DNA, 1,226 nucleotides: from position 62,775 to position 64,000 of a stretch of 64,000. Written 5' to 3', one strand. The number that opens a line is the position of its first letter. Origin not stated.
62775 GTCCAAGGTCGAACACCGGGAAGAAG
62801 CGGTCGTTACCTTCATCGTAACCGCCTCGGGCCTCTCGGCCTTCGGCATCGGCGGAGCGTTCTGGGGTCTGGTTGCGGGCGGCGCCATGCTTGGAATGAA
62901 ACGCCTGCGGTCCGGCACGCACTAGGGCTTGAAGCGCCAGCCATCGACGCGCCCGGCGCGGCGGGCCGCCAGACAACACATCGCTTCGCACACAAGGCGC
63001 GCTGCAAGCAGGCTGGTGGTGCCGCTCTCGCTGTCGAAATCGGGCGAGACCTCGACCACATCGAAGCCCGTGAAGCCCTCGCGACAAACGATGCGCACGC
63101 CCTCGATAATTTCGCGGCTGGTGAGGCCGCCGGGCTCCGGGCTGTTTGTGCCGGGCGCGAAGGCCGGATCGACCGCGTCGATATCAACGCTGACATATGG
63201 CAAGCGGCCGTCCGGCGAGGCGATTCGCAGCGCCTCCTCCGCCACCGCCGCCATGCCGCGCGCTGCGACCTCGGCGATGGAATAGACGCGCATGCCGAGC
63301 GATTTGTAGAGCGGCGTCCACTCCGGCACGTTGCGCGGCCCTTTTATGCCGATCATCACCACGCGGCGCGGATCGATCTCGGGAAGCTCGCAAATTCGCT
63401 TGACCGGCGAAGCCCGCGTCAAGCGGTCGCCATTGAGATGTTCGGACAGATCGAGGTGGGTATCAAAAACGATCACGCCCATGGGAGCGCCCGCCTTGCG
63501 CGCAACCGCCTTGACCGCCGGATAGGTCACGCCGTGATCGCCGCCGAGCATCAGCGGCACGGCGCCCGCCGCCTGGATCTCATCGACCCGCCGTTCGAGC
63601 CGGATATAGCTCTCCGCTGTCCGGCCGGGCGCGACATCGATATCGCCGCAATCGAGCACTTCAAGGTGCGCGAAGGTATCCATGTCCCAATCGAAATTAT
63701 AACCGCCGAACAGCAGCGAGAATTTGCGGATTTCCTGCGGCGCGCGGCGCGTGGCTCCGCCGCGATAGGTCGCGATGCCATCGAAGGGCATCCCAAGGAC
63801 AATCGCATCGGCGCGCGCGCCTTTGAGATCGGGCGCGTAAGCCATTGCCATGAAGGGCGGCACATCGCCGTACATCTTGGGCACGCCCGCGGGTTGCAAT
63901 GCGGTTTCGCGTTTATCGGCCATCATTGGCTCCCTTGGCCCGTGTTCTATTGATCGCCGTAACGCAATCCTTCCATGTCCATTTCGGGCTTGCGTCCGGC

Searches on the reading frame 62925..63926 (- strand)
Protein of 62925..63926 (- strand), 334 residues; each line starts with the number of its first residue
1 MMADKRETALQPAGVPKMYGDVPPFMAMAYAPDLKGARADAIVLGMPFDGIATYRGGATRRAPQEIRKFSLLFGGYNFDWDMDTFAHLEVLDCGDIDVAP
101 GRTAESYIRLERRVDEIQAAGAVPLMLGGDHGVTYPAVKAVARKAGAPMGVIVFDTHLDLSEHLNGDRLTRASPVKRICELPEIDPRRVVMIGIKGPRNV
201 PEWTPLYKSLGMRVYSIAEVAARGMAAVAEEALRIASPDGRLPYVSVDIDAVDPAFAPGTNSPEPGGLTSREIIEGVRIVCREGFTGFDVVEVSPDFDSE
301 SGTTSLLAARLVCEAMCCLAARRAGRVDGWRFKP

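Call 17: search_protein_families(library=pfam, proteins=[window:62925-63926:-], max_evalue=0.001)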
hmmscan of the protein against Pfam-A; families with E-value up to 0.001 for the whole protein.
window:62925-63926:- (334 aa): 1 family
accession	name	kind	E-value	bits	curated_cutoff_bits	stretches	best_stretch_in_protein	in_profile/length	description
PF00491.26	Arginase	-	2.4e-77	260.6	22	1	40-317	2-279/280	Arginase family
